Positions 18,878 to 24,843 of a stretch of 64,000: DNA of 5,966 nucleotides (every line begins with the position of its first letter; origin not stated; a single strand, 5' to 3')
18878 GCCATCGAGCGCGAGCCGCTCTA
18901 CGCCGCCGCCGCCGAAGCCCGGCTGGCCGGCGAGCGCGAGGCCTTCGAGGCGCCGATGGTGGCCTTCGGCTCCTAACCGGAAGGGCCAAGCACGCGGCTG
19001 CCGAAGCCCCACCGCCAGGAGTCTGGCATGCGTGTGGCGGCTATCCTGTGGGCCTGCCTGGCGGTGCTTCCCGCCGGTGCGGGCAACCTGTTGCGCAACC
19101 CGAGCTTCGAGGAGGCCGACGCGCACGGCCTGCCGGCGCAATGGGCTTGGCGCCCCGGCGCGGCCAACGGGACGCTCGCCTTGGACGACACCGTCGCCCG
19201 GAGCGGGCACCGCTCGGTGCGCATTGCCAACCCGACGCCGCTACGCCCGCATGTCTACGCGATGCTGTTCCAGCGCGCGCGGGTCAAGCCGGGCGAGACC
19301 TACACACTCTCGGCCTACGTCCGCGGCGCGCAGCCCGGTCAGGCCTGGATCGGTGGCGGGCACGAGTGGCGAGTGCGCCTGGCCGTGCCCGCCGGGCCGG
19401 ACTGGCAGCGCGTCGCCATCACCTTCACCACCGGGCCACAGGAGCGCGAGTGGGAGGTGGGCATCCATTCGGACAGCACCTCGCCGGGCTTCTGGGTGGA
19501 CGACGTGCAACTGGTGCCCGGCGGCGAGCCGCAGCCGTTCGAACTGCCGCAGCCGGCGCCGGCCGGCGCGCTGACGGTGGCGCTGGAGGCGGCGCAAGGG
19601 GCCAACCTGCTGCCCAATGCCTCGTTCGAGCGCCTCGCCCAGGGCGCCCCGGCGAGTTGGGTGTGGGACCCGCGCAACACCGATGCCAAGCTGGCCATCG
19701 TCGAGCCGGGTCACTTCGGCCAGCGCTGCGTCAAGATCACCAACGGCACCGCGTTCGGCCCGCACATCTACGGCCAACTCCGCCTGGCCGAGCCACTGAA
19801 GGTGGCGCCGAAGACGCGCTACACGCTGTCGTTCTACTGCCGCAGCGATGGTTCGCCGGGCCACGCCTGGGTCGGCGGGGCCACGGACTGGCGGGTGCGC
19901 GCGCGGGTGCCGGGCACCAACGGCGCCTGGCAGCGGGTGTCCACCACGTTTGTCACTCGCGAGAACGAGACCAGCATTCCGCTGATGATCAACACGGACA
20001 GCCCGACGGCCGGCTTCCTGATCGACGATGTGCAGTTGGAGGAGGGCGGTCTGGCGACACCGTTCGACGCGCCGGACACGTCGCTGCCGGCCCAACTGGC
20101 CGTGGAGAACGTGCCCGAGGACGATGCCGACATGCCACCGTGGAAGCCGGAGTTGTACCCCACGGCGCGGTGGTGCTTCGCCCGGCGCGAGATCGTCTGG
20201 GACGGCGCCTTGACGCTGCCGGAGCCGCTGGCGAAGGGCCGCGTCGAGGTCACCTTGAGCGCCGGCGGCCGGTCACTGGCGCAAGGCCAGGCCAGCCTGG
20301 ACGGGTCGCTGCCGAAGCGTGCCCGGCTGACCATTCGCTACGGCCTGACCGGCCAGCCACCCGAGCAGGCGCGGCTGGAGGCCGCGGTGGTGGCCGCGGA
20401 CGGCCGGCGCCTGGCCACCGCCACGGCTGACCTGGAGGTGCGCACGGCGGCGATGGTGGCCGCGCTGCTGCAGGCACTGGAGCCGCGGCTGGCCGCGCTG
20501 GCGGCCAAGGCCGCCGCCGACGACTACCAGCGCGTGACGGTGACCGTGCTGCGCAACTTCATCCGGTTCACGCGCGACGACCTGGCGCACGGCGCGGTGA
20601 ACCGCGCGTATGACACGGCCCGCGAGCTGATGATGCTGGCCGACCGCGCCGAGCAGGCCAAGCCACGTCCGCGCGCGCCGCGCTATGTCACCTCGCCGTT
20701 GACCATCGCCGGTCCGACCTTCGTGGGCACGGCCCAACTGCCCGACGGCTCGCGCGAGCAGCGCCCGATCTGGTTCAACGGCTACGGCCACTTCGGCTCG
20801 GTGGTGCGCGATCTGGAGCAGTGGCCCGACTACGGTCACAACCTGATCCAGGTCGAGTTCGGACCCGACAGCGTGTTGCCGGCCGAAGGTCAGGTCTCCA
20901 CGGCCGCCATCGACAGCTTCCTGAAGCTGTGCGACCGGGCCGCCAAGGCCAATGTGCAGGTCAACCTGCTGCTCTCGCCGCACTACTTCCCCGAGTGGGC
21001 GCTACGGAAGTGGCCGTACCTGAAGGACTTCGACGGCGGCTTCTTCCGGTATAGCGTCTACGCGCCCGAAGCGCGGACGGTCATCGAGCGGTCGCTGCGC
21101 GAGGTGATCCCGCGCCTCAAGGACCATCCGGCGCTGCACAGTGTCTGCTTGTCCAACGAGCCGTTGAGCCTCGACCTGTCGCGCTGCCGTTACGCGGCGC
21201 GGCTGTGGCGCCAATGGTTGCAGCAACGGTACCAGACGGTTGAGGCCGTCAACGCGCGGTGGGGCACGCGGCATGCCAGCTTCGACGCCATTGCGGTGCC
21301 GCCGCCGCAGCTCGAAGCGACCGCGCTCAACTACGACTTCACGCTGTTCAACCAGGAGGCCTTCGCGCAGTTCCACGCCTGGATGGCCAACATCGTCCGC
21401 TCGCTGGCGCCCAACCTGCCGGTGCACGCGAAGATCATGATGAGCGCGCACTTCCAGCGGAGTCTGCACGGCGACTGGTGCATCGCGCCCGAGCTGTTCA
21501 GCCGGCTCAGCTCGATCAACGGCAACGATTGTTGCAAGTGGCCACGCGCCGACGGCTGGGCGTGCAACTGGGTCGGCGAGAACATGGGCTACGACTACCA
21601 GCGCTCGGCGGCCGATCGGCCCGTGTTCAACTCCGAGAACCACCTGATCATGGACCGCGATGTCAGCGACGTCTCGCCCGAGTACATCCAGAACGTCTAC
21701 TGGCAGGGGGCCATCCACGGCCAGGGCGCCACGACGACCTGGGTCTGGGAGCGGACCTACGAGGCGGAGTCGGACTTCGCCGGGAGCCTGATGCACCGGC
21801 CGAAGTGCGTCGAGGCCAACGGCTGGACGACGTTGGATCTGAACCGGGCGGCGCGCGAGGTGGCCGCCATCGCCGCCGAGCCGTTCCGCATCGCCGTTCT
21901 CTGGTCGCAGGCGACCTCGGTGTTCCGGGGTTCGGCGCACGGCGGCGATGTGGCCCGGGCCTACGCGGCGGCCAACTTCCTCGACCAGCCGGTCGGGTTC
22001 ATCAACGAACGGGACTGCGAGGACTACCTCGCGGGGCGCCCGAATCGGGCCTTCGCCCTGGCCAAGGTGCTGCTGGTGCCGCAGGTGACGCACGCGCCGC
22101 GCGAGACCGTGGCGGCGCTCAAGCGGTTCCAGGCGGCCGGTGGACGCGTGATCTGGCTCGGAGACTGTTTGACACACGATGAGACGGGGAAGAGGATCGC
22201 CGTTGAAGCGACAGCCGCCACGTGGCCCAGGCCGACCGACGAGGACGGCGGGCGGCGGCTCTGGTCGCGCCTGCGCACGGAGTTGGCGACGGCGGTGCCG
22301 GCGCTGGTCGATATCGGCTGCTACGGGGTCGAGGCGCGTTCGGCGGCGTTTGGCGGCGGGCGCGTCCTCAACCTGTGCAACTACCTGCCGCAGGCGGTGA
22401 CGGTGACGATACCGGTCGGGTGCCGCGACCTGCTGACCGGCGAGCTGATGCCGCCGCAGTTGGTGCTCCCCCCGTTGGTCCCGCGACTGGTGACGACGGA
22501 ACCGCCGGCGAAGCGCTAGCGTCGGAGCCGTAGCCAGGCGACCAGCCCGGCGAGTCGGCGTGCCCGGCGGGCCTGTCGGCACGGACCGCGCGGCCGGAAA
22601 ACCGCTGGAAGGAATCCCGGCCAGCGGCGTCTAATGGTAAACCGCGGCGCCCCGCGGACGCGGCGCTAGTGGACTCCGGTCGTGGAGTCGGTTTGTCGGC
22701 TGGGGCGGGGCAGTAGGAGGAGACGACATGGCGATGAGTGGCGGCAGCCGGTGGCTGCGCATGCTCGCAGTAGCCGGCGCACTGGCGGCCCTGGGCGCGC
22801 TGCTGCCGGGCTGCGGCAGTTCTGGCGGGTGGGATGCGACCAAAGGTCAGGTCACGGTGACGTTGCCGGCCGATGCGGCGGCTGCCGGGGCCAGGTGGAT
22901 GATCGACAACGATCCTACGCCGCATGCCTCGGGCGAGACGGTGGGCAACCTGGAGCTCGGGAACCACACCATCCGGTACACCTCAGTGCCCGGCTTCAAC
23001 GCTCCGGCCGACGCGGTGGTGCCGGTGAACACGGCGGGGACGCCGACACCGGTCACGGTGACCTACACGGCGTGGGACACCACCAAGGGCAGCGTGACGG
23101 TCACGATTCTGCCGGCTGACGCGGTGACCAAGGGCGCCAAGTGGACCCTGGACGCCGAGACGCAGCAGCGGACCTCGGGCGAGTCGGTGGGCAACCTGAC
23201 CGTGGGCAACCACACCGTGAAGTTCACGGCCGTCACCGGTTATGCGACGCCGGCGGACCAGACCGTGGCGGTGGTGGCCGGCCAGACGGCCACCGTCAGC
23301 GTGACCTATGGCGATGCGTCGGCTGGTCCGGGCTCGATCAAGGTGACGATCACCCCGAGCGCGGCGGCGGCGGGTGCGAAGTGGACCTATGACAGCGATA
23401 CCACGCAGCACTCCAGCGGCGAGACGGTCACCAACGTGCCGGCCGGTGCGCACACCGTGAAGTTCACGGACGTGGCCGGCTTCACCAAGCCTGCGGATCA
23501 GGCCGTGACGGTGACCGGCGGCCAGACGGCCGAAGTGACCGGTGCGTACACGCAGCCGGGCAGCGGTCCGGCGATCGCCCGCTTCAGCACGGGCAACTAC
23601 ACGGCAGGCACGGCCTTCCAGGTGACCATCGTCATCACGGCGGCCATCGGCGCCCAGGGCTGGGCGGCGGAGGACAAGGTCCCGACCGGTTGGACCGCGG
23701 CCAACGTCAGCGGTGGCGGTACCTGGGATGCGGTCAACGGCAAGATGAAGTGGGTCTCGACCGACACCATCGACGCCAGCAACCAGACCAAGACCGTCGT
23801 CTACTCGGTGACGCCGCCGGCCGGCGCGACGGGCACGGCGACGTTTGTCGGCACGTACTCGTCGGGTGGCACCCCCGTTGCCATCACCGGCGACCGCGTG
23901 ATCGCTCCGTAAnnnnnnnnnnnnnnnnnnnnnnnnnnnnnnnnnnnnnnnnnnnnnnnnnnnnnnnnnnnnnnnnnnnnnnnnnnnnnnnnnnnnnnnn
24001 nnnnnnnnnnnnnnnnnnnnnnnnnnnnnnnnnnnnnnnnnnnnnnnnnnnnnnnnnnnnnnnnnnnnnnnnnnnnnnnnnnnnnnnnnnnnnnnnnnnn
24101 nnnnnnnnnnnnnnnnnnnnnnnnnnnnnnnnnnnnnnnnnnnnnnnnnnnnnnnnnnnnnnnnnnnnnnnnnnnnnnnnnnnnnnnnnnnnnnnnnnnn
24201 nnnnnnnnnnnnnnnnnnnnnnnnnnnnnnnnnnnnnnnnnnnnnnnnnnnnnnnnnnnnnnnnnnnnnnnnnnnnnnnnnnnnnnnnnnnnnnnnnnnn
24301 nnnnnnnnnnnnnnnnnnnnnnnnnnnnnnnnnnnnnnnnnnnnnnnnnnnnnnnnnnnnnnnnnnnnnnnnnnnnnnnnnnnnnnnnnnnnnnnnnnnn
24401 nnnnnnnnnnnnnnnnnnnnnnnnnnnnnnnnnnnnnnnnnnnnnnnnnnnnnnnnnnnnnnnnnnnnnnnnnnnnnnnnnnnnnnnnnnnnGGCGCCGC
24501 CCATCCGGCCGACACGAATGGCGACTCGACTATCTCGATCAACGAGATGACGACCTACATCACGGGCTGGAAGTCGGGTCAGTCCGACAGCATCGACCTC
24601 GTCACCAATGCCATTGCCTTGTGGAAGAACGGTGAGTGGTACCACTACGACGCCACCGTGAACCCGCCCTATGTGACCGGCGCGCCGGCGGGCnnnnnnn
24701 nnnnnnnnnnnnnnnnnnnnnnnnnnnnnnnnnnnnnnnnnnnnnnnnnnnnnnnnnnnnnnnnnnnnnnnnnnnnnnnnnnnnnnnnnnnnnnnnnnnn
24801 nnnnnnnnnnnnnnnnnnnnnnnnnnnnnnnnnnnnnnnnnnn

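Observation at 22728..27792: Candidate new system: four exported proteins built combinatorially from three shared modules (cohesin/dockerin-like surface assembly carrying a protease)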

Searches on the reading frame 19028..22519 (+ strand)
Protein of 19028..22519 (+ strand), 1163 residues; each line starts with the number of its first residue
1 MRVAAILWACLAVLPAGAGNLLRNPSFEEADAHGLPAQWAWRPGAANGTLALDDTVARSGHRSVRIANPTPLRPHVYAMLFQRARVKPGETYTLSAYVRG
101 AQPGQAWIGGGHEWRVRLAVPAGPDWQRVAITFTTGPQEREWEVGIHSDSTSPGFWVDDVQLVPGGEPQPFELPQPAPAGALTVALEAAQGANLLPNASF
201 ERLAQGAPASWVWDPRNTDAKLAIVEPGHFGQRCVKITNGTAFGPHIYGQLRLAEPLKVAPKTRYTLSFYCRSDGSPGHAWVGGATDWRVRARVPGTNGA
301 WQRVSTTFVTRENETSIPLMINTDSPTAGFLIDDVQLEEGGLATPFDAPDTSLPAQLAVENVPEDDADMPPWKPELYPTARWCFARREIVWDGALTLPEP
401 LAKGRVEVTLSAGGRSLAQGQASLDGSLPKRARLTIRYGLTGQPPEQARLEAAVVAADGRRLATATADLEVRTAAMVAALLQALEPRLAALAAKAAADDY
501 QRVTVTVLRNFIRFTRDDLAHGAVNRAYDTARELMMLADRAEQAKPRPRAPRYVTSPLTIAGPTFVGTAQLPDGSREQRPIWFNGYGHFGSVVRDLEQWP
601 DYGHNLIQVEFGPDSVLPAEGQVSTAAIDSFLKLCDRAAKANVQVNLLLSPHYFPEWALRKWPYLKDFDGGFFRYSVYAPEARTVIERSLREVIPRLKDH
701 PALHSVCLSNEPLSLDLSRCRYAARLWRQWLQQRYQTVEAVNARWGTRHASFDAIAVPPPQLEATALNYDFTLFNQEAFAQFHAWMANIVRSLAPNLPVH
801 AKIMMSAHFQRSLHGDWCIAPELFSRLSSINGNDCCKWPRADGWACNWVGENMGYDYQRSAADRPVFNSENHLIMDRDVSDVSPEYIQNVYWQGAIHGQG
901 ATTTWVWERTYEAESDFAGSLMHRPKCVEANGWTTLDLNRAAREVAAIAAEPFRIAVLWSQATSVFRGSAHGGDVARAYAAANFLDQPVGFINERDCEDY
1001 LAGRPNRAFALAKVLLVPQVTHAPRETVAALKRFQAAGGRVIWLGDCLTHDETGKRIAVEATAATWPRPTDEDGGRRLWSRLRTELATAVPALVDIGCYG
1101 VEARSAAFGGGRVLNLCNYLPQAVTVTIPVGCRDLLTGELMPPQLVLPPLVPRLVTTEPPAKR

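Call 3: search_protein_families(library=pfam, proteins=[window:19028-22519:+], max_evalue=1)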
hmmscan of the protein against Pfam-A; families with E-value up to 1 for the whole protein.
window:19028-22519:+ (1163 aa): 3 families
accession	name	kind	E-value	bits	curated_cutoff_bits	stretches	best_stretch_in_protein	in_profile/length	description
PF02449.21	Glyco_hydro_42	-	3.2e-18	66.7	21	1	596-808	16-241/376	Beta-galactosidase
PF02018.23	CBM_4_9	-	3.3e-16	60.3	25.9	2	19-148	1-131/136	Carbohydrate binding domain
PF01373.23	Glyco_hydro_14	-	0.21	11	27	1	722-810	185-269/402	Glycosyl hydrolase family 14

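Call 4: search_protein_families(library=ncbifam, proteins=[window:19028-22519:+], max_evalue=1)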
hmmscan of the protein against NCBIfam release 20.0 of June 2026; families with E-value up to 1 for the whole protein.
window:19028-22519:+ (1163 aa): 1 family
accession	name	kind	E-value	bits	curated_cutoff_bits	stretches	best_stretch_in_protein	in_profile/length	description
NF048003.1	GTA_spike_fiber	domain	7.9e-15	55.8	36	2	224-346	33-170/182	phage head spike fiber domain-containing protein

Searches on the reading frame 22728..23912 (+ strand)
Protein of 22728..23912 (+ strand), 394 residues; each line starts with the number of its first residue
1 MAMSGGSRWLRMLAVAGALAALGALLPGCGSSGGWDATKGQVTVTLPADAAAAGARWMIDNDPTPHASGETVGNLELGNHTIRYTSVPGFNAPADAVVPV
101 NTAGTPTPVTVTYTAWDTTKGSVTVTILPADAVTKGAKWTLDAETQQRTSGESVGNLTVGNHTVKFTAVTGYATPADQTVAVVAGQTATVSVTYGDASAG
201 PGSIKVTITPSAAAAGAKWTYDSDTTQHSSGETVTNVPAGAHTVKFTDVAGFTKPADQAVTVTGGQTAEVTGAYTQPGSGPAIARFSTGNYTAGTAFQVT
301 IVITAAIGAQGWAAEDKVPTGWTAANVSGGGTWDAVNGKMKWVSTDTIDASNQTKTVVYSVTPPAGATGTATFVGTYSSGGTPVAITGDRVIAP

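Call 3: search_protein_families(library=pfam, proteins=[window:22728-23912:+], max_evalue=1)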
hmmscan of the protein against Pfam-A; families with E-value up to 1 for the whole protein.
window:22728-23912:+ (394 aa): 3 families
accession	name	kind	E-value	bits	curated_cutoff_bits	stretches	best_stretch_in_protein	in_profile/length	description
PF06832.18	BiPBP_C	-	0.017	15.4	26.8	0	40-82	31-76/90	Penicillin-Binding Protein C-terminus Family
PF25401.1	PH_27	-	0.1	13.4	27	0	336-366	6-35/110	Kinetoplastid PH-like domain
PF04265.19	TPK_B1_binding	-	0.11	12.6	22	1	130-167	24-61/67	Thiamin pyrophosphokinase, vitamin B1 binding domain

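Call 4: search_protein_families(library=ncbifam, proteins=[window:22728-23912:+], max_evalue=1)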
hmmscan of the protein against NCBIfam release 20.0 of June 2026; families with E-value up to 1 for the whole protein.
window:22728-23912:+ (394 aa): 2 families
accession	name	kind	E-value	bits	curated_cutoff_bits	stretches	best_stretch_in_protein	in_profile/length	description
NF008762.0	PRK11798.1-1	equivalog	0.0078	16.2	202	0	150-183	56-88/170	ClpXP protease specificity-enhancing factor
TIGR00271.1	TIGR00271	domain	0.021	14.6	146.5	1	177-237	102-164/175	uncharacterized hydrophobic domain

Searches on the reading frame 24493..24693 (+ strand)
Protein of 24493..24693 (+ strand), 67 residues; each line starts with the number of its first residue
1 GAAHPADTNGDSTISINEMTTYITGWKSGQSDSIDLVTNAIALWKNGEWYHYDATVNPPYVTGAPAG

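Call 8: search_solved_structures(query=window:24493-24693:+, max_evalue=10, show_alignments=3)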
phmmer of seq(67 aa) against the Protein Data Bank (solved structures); distinct sequences matched with E-value up to 10: 6.
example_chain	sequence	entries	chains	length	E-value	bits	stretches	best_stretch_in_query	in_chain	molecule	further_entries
2jnx_A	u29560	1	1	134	0.03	17.8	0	6-48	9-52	Calcium binding protein 2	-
2lvi_A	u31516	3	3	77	0.055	17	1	7-34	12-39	Polcalcin Phl p 7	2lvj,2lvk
1k9u_A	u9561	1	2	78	0.057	17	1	7-34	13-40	Polcalcin Phl p 7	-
5otj_D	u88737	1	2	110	0.16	15.6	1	7-34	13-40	Polcalcin Phl p 7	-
8acx_A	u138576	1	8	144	0.58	13.8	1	23-51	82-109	Hce2 domain-containing protein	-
4yhs_A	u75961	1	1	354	1.1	12.9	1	31-62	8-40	Monosaccharide ABC transporter substrate-binding protein, CUT2 family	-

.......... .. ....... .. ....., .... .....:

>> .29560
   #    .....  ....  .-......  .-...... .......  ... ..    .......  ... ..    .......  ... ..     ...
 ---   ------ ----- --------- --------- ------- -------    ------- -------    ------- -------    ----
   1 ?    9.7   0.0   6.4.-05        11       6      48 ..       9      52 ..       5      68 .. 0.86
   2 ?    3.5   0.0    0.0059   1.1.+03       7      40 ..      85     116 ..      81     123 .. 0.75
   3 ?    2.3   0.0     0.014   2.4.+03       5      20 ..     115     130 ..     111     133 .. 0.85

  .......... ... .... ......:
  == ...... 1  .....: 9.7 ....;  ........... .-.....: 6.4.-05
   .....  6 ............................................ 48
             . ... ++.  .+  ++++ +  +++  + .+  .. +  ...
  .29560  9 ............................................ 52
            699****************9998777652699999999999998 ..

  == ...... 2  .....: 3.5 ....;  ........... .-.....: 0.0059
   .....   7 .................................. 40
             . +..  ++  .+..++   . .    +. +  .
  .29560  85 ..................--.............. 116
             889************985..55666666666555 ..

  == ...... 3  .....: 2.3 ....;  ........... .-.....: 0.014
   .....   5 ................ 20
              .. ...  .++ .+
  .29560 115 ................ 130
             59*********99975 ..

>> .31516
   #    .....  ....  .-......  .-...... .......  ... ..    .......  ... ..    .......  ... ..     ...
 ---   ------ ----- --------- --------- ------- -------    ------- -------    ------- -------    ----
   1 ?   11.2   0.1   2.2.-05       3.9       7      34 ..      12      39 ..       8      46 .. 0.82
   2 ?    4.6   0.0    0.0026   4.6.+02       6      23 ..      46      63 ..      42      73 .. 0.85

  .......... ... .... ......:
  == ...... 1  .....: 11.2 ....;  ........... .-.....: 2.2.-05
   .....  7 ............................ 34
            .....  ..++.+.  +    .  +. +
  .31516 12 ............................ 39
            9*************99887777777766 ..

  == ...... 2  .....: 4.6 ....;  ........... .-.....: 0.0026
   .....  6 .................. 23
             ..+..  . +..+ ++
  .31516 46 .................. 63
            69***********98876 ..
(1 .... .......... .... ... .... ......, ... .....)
